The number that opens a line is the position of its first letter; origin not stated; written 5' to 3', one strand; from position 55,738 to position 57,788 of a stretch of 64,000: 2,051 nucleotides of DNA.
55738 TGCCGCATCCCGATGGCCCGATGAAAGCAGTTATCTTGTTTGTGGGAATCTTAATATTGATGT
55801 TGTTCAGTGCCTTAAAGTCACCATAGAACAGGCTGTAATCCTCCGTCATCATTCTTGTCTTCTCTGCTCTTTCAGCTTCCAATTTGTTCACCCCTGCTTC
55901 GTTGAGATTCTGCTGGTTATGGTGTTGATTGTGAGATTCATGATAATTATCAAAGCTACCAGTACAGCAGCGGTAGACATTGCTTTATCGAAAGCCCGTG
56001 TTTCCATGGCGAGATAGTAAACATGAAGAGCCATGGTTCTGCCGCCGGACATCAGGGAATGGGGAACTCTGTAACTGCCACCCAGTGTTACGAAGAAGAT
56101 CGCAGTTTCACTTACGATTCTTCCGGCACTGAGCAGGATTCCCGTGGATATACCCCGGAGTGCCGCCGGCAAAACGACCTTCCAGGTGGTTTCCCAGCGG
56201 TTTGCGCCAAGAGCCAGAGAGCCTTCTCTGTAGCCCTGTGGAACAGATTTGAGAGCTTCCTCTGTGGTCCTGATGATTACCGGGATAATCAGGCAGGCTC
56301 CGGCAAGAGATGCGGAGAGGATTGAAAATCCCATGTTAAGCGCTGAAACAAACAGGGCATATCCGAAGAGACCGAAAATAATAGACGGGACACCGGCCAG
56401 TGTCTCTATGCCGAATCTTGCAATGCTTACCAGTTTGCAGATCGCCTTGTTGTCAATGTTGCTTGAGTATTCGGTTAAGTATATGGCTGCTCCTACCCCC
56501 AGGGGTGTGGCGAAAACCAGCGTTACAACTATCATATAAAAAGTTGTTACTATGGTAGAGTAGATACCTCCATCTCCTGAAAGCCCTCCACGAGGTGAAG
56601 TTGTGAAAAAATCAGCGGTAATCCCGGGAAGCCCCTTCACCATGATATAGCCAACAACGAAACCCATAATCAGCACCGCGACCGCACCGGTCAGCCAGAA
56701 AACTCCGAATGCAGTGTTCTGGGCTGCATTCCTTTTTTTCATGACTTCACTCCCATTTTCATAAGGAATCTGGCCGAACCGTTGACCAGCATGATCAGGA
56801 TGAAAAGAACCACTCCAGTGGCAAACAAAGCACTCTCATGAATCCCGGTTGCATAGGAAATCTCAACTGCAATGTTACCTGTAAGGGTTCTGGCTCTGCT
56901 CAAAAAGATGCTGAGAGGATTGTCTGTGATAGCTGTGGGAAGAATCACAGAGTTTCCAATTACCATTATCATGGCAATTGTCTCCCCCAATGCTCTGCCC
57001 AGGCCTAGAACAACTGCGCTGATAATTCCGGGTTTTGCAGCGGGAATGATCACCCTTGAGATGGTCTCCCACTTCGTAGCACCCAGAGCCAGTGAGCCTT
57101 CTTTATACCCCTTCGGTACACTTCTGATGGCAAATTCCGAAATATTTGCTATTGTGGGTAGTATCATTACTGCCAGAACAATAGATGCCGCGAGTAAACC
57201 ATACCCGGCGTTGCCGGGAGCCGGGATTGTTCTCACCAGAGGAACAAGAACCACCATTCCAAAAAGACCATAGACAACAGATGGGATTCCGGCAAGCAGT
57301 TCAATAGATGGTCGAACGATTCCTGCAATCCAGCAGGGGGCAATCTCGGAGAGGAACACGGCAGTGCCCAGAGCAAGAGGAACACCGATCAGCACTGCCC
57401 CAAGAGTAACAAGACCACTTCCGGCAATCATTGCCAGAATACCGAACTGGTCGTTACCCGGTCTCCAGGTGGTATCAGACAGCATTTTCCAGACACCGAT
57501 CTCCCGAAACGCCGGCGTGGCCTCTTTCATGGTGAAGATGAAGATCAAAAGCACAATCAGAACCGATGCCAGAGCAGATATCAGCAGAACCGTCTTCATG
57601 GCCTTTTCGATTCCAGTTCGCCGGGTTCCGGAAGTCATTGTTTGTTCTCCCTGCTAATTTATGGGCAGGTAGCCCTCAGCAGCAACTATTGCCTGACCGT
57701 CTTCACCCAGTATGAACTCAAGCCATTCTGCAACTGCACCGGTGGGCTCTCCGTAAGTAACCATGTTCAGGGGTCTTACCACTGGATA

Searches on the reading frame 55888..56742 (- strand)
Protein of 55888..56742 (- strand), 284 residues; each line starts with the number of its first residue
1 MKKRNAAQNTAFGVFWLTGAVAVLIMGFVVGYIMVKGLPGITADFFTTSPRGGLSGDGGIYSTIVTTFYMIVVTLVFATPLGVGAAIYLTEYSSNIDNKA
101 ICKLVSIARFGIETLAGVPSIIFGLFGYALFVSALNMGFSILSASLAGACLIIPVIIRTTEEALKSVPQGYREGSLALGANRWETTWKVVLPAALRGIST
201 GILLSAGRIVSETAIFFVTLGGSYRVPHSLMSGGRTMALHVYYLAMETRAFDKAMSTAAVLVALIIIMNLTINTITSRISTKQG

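Call 60: search_protein_families(library=pfam, proteins=[window:55888-56742:-], max_evalue=0.00001)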
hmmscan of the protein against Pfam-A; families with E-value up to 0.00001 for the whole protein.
window:55888-56742:- (284 aa): 1 family
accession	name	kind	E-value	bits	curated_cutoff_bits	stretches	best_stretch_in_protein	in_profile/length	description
PF00528.27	BPD_transp_1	-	8e-19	68.5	26.4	1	107-274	19-173/184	Binding-protein-dependent transport system inner membrane component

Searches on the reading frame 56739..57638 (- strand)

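Call 60: search_protein_families(library=pfam, proteins=[window:56739-57638:-], max_evalue=0.00001)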
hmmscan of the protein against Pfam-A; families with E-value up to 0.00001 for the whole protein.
window:56739-57638:- (299 aa): 1 family
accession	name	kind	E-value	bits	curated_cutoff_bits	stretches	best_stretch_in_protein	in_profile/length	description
PF00528.27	BPD_transp_1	-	3.2e-19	69.8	26.4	1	103-292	15-178/184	Binding-protein-dependent transport system inner membrane component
